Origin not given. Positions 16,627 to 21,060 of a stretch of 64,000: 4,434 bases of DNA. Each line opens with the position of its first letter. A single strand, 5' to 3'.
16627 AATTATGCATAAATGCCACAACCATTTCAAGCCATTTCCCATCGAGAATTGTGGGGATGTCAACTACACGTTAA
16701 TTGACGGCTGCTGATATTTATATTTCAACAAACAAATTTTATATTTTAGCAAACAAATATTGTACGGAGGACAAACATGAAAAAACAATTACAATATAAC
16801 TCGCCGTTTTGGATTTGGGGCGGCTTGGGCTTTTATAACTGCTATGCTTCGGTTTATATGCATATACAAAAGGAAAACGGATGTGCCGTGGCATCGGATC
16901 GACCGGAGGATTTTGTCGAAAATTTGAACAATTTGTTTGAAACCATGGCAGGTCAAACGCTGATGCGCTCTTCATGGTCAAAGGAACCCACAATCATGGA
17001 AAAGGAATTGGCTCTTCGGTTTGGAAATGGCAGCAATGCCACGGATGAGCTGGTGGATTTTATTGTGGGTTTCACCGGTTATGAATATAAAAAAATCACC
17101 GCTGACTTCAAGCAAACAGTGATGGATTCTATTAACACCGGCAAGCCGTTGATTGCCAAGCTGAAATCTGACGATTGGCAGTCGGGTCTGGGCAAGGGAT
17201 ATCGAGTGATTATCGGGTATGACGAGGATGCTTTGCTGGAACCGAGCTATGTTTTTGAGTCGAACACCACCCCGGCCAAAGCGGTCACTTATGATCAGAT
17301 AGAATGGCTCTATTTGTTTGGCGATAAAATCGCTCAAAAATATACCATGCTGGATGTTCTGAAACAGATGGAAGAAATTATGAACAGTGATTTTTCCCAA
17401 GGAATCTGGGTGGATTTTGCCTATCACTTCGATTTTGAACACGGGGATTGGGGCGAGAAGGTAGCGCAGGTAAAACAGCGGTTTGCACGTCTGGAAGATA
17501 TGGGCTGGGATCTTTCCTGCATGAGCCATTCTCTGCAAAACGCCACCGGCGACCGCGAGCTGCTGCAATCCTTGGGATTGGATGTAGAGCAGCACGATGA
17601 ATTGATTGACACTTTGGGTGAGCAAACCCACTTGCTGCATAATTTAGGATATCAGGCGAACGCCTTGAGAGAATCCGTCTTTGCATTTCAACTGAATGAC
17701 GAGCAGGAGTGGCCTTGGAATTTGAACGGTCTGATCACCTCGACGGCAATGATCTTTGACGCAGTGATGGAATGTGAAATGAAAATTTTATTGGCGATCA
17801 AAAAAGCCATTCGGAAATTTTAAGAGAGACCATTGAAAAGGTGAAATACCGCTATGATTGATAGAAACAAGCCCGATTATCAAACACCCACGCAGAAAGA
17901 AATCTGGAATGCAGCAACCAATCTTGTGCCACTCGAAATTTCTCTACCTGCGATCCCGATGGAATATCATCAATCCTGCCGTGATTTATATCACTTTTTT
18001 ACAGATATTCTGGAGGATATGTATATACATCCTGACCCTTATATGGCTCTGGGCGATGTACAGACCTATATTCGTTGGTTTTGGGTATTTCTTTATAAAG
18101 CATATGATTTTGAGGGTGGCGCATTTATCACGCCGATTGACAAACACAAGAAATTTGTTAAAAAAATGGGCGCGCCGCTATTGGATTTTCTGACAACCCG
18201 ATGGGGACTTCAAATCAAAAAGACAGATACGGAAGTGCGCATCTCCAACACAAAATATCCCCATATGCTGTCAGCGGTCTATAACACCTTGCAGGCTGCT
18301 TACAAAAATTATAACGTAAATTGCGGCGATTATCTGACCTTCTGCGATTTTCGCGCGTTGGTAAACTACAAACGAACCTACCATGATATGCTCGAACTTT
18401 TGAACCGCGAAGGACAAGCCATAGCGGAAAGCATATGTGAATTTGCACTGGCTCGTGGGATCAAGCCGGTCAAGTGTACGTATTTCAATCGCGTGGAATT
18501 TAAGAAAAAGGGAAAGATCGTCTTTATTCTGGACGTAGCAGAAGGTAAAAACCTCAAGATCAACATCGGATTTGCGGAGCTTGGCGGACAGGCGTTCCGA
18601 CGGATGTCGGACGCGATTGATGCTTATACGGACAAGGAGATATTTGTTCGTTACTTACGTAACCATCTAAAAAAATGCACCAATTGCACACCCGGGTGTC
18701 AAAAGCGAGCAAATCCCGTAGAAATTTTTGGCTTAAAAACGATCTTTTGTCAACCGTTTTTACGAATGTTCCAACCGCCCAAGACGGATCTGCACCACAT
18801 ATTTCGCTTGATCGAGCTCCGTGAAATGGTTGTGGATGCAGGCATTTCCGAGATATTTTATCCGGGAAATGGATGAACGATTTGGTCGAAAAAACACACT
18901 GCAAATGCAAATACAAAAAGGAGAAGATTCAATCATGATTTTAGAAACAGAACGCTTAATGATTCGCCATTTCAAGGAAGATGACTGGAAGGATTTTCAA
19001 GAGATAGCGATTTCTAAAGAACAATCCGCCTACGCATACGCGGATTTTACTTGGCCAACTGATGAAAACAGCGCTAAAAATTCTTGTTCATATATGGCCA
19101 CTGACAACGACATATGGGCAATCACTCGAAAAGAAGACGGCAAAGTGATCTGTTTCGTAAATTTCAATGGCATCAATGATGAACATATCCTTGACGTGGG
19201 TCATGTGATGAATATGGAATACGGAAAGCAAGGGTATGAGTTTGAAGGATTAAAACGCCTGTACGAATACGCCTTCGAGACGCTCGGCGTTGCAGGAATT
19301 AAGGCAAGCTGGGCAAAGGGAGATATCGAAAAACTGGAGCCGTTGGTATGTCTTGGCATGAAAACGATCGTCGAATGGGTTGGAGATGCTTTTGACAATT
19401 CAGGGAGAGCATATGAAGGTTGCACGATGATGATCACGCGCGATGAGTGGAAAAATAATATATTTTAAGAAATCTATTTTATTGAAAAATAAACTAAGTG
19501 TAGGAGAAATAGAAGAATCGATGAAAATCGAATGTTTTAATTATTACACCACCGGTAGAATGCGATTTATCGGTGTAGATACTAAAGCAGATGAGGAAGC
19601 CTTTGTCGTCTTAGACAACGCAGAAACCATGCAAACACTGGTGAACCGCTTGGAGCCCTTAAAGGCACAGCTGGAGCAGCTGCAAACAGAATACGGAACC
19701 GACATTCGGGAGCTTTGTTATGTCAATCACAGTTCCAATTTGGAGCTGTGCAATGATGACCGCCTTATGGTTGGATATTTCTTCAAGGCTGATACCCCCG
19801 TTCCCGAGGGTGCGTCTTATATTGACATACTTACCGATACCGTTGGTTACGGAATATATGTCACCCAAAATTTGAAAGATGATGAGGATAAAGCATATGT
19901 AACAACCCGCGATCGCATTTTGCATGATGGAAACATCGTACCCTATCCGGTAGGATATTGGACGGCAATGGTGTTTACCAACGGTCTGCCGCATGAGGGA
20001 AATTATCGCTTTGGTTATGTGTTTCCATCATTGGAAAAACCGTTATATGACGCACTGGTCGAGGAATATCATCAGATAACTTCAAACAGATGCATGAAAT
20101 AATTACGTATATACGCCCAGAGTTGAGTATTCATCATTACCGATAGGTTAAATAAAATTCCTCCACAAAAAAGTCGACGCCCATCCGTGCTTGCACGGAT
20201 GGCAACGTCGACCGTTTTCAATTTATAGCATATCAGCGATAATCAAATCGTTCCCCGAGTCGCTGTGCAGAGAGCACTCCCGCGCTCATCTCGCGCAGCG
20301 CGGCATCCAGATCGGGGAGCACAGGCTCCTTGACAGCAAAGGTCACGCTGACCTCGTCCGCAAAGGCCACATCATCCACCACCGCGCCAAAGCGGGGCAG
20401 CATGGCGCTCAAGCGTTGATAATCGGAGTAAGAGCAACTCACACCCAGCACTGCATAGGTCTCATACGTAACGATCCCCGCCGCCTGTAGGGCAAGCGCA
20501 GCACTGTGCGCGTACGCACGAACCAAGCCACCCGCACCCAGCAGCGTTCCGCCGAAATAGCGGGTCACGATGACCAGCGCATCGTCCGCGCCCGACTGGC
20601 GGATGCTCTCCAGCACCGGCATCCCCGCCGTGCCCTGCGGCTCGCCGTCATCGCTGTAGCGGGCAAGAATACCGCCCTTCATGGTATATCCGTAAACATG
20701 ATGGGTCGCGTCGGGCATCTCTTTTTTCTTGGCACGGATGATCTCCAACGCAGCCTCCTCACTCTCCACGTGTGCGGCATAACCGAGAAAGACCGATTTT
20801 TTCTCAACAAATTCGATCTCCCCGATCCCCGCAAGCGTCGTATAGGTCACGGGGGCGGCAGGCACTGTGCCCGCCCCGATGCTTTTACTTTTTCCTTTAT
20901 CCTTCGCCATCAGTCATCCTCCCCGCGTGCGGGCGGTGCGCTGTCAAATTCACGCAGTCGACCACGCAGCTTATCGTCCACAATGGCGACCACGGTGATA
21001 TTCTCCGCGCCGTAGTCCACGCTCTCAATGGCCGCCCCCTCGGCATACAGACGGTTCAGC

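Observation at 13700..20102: AT-rich accessory island carrying a duplicated, uncharacterised three-family gene set (A1-B1-C1 / A2-C2-GNAT-B2)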

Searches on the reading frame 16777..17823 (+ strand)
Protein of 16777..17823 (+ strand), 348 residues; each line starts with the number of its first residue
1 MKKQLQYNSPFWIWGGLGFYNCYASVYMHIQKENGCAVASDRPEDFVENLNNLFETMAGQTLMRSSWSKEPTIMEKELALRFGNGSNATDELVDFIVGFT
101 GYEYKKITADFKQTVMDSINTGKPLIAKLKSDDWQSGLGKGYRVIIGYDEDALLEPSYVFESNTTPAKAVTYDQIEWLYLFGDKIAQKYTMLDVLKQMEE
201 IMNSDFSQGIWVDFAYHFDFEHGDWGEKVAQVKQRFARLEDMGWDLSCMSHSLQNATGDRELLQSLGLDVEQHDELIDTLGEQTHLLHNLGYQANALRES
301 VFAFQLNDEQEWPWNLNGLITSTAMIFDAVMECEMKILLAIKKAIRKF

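Call 3: search_protein_families(library=pfam, proteins=[window:16777-17823:+], max_evalue=0.1)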
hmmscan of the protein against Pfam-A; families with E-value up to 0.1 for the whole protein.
window:16777-17823:+ (348 aa): 2 families
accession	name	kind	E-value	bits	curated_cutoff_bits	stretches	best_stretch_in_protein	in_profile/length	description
PF13529.12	Peptidase_C39_2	-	0.032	15.2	24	0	101-152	78-134/143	Peptidase_C39 like family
PF25051.1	WHD_MCM8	-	0.064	13.7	26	0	260-288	42-70/80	MCM8 winged helix domain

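Call 4: search_protein_families(library=ncbifam, proteins=[window:16777-17823:+], max_evalue=0.1)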
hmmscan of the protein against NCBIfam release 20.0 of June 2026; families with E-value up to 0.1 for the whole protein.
window:16777-17823:+ (348 aa): 0 families

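Call 8: search_protein_families(library=padloc, proteins=[window:16777-17823:+], max_evalue=0.1)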
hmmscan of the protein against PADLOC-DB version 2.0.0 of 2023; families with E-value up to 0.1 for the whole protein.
window:16777-17823:+ (348 aa): 0 families

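Call 9: search_protein_families(library=phrogs, proteins=[window:16777-17823:+], max_evalue=0.1)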
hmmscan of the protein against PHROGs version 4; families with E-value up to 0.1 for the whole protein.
window:16777-17823:+ (348 aa): 1 family
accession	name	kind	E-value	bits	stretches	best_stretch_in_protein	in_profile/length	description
phrog_26347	-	unknown function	0.03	15.3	1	105-143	11-49/54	-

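Call 59: search_solved_structures(query=window:16777-17823:+, max_evalue=10, show_alignments=3)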
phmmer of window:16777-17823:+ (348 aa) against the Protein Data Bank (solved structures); distinct sequences matched with E-value up to 10: 0.

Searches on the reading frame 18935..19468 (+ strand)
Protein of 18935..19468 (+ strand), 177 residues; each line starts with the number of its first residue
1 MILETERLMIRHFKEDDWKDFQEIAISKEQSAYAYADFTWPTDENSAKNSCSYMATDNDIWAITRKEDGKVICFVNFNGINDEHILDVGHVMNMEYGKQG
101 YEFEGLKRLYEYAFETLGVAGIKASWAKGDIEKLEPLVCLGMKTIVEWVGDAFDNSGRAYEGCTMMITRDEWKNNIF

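Call 3: search_protein_families(library=pfam, proteins=[window:18935-19468:+], max_evalue=0.1)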
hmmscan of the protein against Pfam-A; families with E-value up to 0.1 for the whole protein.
window:18935-19468:+ (177 aa): 2 families
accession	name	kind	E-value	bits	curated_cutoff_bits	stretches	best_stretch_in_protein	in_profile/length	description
PF13302.13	Acetyltransf_3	-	2.5e-12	48.1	25.4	1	7-127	1-122/138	Acetyltransferase (GNAT) domain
PF11503.13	YNR034W-A-like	-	0.056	13.8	25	0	75-102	21-48/72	YNR034W-A-like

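Call 4: search_protein_families(library=ncbifam, proteins=[window:18935-19468:+], max_evalue=0.1)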
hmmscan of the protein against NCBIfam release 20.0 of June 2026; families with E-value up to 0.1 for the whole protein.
window:18935-19468:+ (177 aa): 0 families

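Call 8: search_protein_families(library=padloc, proteins=[window:18935-19468:+], max_evalue=0.1)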
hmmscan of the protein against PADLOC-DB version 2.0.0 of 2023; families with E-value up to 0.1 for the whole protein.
window:18935-19468:+ (177 aa): 0 families

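Call 9: search_protein_families(library=phrogs, proteins=[window:18935-19468:+], max_evalue=0.1)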
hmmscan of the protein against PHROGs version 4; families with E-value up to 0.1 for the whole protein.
window:18935-19468:+ (177 aa): 2 families
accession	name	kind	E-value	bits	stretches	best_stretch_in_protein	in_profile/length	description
phrog_1249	-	other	2e-09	38.4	1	2-129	2-133/180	acetyltransferase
phrog_13566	-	unknown function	0.044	14.7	1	22-88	72-137/176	-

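Call 93: search_solved_structures(query=window:18935-19468:+, max_evalue=0.001)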
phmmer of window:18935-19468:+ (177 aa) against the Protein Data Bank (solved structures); distinct sequences matched with E-value up to 0.001: 1.
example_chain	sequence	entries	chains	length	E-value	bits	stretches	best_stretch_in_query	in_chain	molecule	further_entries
3fbu_A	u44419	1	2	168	3.1e-05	26.8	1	1-124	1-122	Acetyltransferase, GNAT family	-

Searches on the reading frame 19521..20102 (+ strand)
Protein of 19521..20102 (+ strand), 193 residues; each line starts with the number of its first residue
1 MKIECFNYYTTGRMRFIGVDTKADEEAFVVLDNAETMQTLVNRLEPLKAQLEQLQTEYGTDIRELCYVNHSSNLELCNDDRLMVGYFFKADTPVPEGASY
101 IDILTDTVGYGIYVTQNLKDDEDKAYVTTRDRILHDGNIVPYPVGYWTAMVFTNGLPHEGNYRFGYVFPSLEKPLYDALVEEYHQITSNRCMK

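Call 3: search_protein_families(library=pfam, proteins=[window:19521-20102:+], max_evalue=0.1)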
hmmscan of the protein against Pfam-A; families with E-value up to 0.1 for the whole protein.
window:19521-20102:+ (193 aa): 2 families
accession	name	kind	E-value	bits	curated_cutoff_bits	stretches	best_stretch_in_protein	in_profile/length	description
PF18035.6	Bap31_Bap29_C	-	0.056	13.9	30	0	45-58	18-31/52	Bap31/Bap29 cytoplasmic coiled-coil domain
PF14106.11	DUF4279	-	0.098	13.4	25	0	34-70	53-89/116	Domain of unknown function (DUF4279)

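Call 4: search_protein_families(library=ncbifam, proteins=[window:19521-20102:+], max_evalue=0.1)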
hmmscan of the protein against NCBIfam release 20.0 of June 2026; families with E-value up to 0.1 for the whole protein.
window:19521-20102:+ (193 aa): 0 families

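Call 8: search_protein_families(library=padloc, proteins=[window:19521-20102:+], max_evalue=0.1)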
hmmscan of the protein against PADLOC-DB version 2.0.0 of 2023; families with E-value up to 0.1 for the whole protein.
window:19521-20102:+ (193 aa): 0 families

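Call 9: search_protein_families(library=phrogs, proteins=[window:19521-20102:+], max_evalue=0.1)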
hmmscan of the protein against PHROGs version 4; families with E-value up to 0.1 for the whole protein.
window:19521-20102:+ (193 aa): 1 family
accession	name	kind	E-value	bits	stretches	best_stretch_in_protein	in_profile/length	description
phrog_12890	-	unknown function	0.01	16.7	1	34-133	4-99/150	-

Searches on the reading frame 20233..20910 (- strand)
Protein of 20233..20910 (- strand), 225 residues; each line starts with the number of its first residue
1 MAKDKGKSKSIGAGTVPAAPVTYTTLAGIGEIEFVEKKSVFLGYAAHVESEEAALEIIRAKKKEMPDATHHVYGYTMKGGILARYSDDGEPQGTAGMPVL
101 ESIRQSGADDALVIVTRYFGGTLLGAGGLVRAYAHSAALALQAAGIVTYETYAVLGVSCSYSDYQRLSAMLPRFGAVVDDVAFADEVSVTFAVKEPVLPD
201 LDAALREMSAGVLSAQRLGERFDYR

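Call 62: find_encoding_contigs(protein=window:20233-20910:-, flank=10000, max_places=6)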
Protein window:20233-20910:- (225 aa): 2 contigs read that carry it; 1 place shown.
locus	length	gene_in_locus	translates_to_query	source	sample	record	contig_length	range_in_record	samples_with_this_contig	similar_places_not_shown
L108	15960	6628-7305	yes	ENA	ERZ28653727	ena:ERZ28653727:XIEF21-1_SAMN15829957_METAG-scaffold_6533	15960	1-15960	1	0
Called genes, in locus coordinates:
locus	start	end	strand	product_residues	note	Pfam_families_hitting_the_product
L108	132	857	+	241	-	-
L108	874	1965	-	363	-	PF05050:Methyltransf_21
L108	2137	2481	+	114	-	PF11969:DcpS_C, PF01230:HIT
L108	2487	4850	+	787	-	PF17132:Glyco_hydro_106 (faint)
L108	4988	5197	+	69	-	PF01197:Ribosomal_L31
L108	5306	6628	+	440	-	PF13167:GTP-bdg_N, PF16360:GTP-bdg_M, PF01926:MMR_HSR1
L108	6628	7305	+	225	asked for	PF01205:Impact_N, PF09186:DUF1949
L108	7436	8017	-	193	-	-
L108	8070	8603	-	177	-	PF13302:Acetyltransf_3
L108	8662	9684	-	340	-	-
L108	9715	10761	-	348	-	-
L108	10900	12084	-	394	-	-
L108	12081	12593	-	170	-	-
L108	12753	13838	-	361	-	-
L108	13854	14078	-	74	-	-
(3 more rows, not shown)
